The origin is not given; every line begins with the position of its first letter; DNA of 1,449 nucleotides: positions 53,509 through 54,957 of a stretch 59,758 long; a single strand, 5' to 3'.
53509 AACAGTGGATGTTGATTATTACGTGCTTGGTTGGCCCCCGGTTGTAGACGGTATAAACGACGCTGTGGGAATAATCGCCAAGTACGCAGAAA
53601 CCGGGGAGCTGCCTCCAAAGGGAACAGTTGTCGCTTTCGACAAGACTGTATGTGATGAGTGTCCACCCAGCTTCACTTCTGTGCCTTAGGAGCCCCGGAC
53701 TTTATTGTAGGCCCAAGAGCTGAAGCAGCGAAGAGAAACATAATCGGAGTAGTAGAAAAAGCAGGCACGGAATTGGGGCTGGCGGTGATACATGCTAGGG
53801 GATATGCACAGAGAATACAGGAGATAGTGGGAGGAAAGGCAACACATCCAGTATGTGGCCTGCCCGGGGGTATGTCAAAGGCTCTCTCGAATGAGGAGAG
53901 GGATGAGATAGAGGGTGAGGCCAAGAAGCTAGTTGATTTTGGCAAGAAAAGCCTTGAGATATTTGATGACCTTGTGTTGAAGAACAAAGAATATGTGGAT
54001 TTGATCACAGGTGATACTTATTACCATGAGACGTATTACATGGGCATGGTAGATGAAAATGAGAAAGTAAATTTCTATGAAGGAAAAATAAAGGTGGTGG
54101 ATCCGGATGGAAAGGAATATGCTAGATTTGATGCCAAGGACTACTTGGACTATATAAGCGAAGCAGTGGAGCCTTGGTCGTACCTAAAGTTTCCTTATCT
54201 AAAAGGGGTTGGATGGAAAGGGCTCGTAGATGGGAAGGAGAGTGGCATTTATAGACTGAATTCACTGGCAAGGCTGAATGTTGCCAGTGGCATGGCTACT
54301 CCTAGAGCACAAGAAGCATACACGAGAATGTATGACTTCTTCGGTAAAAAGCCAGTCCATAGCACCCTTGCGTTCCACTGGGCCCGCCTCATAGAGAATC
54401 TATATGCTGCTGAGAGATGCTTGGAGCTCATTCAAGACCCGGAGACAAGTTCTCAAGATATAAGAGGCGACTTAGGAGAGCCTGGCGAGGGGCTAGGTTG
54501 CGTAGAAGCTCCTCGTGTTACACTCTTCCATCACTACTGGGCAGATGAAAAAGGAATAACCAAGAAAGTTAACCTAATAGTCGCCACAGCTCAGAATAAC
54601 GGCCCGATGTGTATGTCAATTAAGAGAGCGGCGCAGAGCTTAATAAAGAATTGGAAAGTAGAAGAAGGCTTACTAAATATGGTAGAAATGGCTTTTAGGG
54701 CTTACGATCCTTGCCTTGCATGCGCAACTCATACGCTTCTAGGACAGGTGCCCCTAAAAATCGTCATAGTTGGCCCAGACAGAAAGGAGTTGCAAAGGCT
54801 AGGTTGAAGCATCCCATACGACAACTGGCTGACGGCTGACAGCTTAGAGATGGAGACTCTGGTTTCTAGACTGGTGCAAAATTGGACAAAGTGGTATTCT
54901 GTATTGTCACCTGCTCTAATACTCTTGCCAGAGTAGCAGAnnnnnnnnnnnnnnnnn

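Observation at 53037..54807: Decaying Mvh-type [NiFe] hydrogenase directly downstream of the HdrA-GltD-HdrA fusion and mvhD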

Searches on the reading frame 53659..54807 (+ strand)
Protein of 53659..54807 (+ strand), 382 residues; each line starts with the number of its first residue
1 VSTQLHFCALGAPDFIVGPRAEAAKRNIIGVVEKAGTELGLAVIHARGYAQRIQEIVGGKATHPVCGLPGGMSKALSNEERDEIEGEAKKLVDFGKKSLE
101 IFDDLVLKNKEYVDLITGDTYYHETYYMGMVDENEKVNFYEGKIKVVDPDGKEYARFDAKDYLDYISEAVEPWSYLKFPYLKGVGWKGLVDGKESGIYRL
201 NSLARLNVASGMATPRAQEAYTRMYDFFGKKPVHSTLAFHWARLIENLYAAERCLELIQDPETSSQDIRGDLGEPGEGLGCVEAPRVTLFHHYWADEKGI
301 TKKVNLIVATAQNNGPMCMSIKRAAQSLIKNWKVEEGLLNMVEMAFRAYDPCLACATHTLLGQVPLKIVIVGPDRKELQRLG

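Call 4: search_protein_families(library=pfam, proteins=[window:53659-54807:+], max_evalue=0.01)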
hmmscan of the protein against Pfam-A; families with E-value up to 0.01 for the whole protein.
window:53659-54807:+ (382 aa): 1 family
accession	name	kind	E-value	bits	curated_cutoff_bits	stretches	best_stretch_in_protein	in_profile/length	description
PF00374.24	NiFeSe_Hases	-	6.1e-14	52.3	25.8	1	202-358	338-508/508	Nickel-dependent hydrogenase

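Call 5: find_homologous_proteins(query=window:53659-54807:+, max_evalue=1e-10)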
Query window:53659-54807:+ (382 aa): 8000 proteins with E <= 1e-10 among 8000 candidates; the best 120 are listed.
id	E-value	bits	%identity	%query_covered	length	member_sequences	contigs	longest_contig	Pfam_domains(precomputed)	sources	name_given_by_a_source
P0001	8.6e-259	876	99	100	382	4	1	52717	PF00374.25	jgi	-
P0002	1.1e-235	800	91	100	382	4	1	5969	PF00374.25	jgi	-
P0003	7.9e-230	780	88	99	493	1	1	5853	PF00374.25,PF27537.1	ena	-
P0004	1.5e-225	766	86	99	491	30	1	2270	PF00374.25,PF27537.1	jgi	jgi:F420-non-reducing hydrogenase large subunit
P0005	3.8e-220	749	85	99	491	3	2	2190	PF00374.25,PF27537.1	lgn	-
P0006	6.9e-218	741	86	97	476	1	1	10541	PF00374.25,PF27537.1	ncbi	ncbi:MAG: Ni/Fe hydrogenase subunit alpha, partial [Dehalococcoidia bacterium]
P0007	1.6e-211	720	80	100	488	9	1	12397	PF00374.25,PF27537.1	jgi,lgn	jgi:F420-non-reducing hydrogenase large subunit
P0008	7.1e-209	711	79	99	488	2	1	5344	PF00374.25,PF27537.1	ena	-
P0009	1.5e-205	701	78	99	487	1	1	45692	PF00374.25,PF27537.1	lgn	-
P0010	2.0e-204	697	78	99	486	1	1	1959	PF00374.25,PF27537.1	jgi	jgi:F420-non-reducing hydrogenase large subunit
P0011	4.0e-202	689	78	97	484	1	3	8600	PF00374.25,PF27537.1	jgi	jgi:F420-non-reducing hydrogenase large subunit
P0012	2.3e-196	670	77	99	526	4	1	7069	PF00374.25,PF27537.1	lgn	-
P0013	1.2e-194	665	80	92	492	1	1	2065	PF00374.25,PF27537.1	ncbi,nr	ncbi:MAG: Ni/Fe hydrogenase subunit alpha, partial [Desulfobacterales bacterium]|nr:Ni/Fe hydrogenas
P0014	5.0e-193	659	74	99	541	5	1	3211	PF00374.25,PF27537.1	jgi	jgi:F420-non-reducing hydrogenase large subunit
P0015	1.7e-190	651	74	98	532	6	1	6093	PF00374.25,PF27537.1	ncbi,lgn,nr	ncbi:MAG: Ni/Fe hydrogenase subunit alpha [Methanophagales archaeon]|nr:Ni/Fe hydrogenase subunit al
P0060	2.3e-168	578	66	98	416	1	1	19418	PF00374.25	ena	-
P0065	4.9e-167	574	65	98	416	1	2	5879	PF00374.25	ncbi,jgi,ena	-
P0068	1.3e-166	572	68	98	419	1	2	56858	PF00374.25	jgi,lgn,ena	-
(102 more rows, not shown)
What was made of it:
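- Homologues are named F420-non-reducing hydrogenase large subunit (call 5).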

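Call 6: find_encoding_contigs(protein=window:53659-54807:+, flank=10000, max_places=10)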
Protein window:53659-54807:+ (382 aa): no gene with exactly this product is on record in the collection.

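Call 7: find_encoding_contigs(protein=P0002, flank=10000, max_places=6)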
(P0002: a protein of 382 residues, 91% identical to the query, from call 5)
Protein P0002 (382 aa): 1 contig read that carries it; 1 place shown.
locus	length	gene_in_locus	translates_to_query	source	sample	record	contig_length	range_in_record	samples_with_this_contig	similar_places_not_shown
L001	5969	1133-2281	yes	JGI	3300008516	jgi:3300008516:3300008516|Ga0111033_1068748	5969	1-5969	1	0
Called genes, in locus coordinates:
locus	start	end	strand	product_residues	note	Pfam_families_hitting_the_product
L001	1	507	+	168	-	?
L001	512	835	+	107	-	PF01058:Oxidored_q6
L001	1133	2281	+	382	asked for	PF00374:NiFeSe_Hases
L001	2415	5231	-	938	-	PF07992:Pyr_redox_2 (weak), PF12831:FAD_oxidored, PF13450:NAD_binding_8 (weak), PF00037:Fer4 (weak), PF12797:Fer4_2 (weak), PF14691:Fer4_20, PF07992:Pyr_redox_2, PF13450:NAD_binding_8 (weak), +10 more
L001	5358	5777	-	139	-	PF04039:MnhB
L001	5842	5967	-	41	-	?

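Call 8: find_encoding_contigs(protein=P0001, flank=10000, max_places=6)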
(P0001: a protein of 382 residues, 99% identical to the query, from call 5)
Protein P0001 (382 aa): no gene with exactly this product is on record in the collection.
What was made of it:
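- Tried and rejected: Exact look-ups of the window's 382-aa product and of P0001 found nothing (calls 6, 8).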

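Call 10: find_encoding_contigs(protein=P0003, flank=10000, max_places=4)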
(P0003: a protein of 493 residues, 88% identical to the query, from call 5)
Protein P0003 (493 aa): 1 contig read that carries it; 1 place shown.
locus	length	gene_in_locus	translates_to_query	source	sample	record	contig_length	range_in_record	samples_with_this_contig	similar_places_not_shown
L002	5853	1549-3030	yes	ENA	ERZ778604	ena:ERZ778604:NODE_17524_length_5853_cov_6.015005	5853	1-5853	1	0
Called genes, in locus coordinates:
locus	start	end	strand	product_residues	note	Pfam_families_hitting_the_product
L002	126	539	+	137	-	PF02662:FlpD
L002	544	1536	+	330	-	PF01058:Oxidored_q6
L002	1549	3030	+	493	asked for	PF27537:HoxH, PF00374:NiFeSe_Hases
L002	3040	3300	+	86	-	PF01592:NifU_N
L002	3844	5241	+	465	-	PF00070:Pyr_redox (faint), PF07992:Pyr_redox_2, PF13237:Fer4_10 (faint), PF12837:Fer4_6 (faint), PF00037:Fer4 (weak), PF14697:Fer4_21 (weak), PF12838:Fer4_7, PF13187:Fer4_9 (weak)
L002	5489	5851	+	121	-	?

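Call 11: find_encoding_contigs(protein=P0006, flank=10000, max_places=4)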
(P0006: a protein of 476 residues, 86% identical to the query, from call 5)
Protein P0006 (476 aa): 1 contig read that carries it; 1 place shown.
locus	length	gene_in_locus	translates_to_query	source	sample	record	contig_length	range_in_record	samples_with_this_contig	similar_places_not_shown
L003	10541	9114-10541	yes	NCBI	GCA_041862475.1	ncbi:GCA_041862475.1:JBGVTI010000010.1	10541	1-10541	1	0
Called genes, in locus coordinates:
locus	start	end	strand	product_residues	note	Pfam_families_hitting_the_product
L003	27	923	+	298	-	PF02219:MTHFR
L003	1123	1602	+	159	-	PF13534:Fer4_17, PF13183:Fer4_8, PF13237:Fer4_10 (faint), PF12838:Fer4_7 (weak), PF13187:Fer4_9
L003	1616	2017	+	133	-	PF00890:FAD_binding_2 (weak), PF01266:DAO (weak), PF07992:Pyr_redox_2 (weak), PF12831:FAD_oxidored, PF13450:NAD_binding_8, PF14697:Fer4_21 (weak), PF00037:Fer4 (weak), PF12797:Fer4_2 (weak), +1 more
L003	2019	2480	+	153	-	PF01257:2Fe-2S_thioredx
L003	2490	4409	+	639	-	PF01257:2Fe-2S_thioredx (weak), PF01512:Complex1_51K, PF10531:SLBB (weak), PF10589:NADH_4Fe-4S, PF13237:Fer4_10, PF12838:Fer4_7 (weak), PF13187:Fer4_9 (weak), PF14697:Fer4_21, +2 more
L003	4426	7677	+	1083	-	PF13510:Fer2_4, PF12838:Fer4_7, PF14697:Fer4_21, PF00037:Fer4, PF07992:Pyr_redox_2 (weak), PF13450:NAD_binding_8 (weak), PF00037:Fer4 (weak), PF12838:Fer4_7 (weak), +6 more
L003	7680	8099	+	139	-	PF02662:FlpD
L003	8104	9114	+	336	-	PF01058:Oxidored_q6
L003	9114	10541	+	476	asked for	PF27537:HoxH, PF00374:NiFeSe_Hases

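Call 12: find_encoding_contigs(protein=P0007, flank=10000, max_places=4)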
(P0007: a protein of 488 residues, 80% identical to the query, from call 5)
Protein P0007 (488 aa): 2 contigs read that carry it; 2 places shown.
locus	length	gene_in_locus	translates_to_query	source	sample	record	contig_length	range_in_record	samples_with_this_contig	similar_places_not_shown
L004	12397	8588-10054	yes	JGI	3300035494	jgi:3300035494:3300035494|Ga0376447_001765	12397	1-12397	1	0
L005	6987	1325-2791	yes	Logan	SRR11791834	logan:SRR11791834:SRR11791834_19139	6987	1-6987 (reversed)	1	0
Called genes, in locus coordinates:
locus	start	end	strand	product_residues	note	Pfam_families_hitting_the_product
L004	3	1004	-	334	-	?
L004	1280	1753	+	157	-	PF13183:Fer4_8, PF13237:Fer4_10 (faint), PF12838:Fer4_7 (weak), PF13187:Fer4_9, PF13484:Fer4_16 (faint), PF13534:Fer4_17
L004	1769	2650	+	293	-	PF02754:CCG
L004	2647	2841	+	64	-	PF12831:FAD_oxidored (weak)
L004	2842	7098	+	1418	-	PF00037:Fer4 (weak), PF14691:Fer4_20, PF07992:Pyr_redox_2, PF13450:NAD_binding_8 (weak), PF13738:Pyr_redox_3 (weak), PF00070:Pyr_redox (weak), PF07992:Pyr_redox_2, PF07992:Pyr_redox_2, +17 more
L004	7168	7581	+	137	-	PF02662:FlpD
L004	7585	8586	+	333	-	PF01058:Oxidored_q6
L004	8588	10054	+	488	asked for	PF27537:HoxH, PF00374:NiFeSe_Hases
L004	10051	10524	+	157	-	PF01750:HycI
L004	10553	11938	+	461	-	PF00890:FAD_binding_2 (faint), PF01134:GIDA, PF07992:Pyr_redox_2, PF12831:FAD_oxidored, PF13738:Pyr_redox_3, PF13434:Lys_Orn_oxgnase (weak), PF00070:Pyr_redox, PF02852:Pyr_redox_dim, +3 more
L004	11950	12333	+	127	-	PF01597:GCV_H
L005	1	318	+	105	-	?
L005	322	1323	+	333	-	PF01058:Oxidored_q6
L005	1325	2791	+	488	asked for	PF27537:HoxH, PF00374:NiFeSe_Hases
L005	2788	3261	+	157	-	PF01750:HycI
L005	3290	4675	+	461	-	PF00890:FAD_binding_2 (faint), PF01134:GIDA, PF07992:Pyr_redox_2, PF12831:FAD_oxidored, PF13738:Pyr_redox_3, PF13434:Lys_Orn_oxgnase (weak), PF00070:Pyr_redox, PF02852:Pyr_redox_dim, +3 more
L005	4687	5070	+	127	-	PF01597:GCV_H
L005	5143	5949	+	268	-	PF21948:LplA-B_cat, PF03099:BPL_LplA_LipB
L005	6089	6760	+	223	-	PF04055:Radical_SAM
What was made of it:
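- On Group 3c (Mvh-type) [NiFe]-hydrogenase, functional enzyme: HycI follows mvhA in L004 and L005 (call 12).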

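Call 22: find_related_loci(query=window:53659-54807:+, collection=genome_contigs, flank=6000)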
Query window:53659-54807:+ (382 aa) in genome_contigs; peptide patterns used: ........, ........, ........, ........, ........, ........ (x = any residue, [..] = any of these).
277 stretches matched a pattern; 263 encode a relative of the query (tblastn E <= 1e-3); the best 80 are kept; 80 distinct loci.
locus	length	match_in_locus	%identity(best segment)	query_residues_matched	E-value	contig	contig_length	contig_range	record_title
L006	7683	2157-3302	76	2-381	0e+0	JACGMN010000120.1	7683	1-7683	MAG: Methanophagales archaeon isolate ANME-1-LC k127_466091, whole genome shotgun sequence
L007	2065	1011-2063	80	6-356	0e+0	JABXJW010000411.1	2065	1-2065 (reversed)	MAG: Desulfobacterales bacterium isolate CR_Bin_276 NODE_1115_length_2065_cov_7.852113, whole genome shotgun sequence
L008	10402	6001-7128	74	6-381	0e+0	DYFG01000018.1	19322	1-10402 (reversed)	MAG TPA_asm: Nitrosotalea sp. isolate BE2011_44_29 Afr_mines_BE2011_839_length_19322_cov_12_545492, whole genome shotgun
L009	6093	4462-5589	74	6-381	0e+0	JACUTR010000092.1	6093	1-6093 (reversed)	MAG: Methanophagales archaeon isolate Kmv05 NODE_6048_length_6093_cov_9.406757, whole genome shotgun sequence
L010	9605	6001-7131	72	6-381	0e+0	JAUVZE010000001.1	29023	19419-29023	MAG: Dehalococcoidia bacterium isolate CSMAG_1260 CSMAG_1260_k141_1099751_length_29023_cov_29.7659, whole genome shotgun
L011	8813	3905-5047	66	2-381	8e-171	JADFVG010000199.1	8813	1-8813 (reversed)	MAG: Chloroflexota bacterium isolate C2.bin.45 k83_2877203, whole genome shotgun sequence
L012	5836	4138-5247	68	2-370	1e-168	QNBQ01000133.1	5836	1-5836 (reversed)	MAG: Candidatus Poribacteria bacterium isolate B28_G17 B28_Guay17_scaffold_06205, whole genome shotgun sequence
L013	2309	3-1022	73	43-381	5e-179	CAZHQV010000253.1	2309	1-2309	MAG TPA_asm: uncultured Dehalococcoidales bacterium isolate SRP068000_co4_61 genome assembly, contig: NODE_124781_length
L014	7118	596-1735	64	2-381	4e-166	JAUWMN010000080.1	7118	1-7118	MAG: Desulfobacterales bacterium isolate CSMAG_2399 CSMAG_2399_k141_1951339_length_7118_cov_7.0000, whole genome shotgun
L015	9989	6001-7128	62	6-381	4e-165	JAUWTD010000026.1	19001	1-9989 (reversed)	MAG: Candidatus Altiarchaeota archaeon isolate CSMAG_2571 CSMAG_2571_k127_7469966_length_19001_cov_127.9335, whole genom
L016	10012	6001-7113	65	2-371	2e-165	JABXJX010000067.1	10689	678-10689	MAG: Desulfobacterales bacterium isolate CR_Bin_073 NODE_77_length_10689_cov_6.041274, whole genome shotgun sequence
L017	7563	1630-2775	65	2-380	4e-164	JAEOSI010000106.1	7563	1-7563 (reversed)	MAG: Candidatus Wukongarchaeum yapensis isolate Yap4.bin4.70 contig-145_21576, whole genome shotgun sequence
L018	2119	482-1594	63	2-371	3e-176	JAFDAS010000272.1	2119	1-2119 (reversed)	MAG: Deltaproteobacteria bacterium isolate AB_3033_Bin_88 AB_3033_Bin_88_scaffold_136553, whole genome shotgun sequence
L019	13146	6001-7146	65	2-380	5e-161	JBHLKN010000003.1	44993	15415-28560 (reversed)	MAG: Candidatus Hodarchaeota archaeon isolate DZ1B.339 DZ1B.339@1597, whole genome shotgun sequence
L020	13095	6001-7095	65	5-368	5e-160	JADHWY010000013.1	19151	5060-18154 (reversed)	MAG: Dehalococcoidales bacterium isolate BS750m-G39 BS-750m-C4397, whole genome shotgun sequence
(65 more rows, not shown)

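Call 32: find_encoding_contigs(protein=P0060, flank=4000, max_places=2)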
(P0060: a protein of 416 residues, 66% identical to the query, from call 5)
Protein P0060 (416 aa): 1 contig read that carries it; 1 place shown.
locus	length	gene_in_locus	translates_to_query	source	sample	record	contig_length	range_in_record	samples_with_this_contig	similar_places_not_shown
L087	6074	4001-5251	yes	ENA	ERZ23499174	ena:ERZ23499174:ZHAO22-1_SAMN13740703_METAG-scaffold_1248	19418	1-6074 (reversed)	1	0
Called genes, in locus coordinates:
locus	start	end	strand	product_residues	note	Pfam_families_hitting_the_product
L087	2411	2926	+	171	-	PF25160:LdpA_Fe-S-bd (faint), PF00037:Fer4 (weak), PF13237:Fer4_10 (weak), PF14697:Fer4_21, PF12838:Fer4_7, PF13187:Fer4_9, PF00037:Fer4 (weak), PF12837:Fer4_6 (weak), +2 more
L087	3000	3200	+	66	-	PF02662:FlpD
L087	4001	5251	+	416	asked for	PF00374:NiFeSe_Hases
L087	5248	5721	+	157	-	PF01750:HycI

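Call 40: list_cluster_members(proteins=[P0001, P0002])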
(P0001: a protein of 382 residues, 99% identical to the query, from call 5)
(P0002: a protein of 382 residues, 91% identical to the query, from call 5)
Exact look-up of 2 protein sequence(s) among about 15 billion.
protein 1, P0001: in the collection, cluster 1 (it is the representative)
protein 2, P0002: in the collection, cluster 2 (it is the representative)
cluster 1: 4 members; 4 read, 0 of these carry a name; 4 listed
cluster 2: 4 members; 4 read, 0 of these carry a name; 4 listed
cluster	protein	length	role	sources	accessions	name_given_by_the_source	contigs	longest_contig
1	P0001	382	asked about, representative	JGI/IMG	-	-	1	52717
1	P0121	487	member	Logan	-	-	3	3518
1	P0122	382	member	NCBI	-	-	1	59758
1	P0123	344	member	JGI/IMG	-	-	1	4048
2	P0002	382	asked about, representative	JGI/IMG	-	-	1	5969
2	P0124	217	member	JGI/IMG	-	-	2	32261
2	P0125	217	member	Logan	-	-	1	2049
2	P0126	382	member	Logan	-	-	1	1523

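Call 42: find_encoding_contigs(protein=P0121, flank=5000, max_places=5)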
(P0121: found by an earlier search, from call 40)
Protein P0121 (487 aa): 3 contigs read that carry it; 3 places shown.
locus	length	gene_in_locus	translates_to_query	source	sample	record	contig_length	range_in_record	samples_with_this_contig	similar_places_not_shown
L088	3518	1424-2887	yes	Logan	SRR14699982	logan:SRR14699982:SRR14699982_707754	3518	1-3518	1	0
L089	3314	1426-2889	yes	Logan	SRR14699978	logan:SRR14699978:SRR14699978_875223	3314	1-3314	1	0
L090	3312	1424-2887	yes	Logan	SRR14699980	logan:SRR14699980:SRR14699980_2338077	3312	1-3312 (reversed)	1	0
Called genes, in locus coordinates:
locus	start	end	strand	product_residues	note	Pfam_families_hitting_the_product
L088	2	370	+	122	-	?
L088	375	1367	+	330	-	PF01058:Oxidored_q6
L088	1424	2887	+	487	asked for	PF27537:HoxH, PF00374:NiFeSe_Hases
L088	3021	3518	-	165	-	?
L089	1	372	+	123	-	?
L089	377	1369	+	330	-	PF01058:Oxidored_q6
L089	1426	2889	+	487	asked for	PF27537:HoxH, PF00374:NiFeSe_Hases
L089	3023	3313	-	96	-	?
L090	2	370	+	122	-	?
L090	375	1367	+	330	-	PF01058:Oxidored_q6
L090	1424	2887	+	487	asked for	PF27537:HoxH, PF00374:NiFeSe_Hases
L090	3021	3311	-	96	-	?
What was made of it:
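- An intact allele exists in related contigs (call 42).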
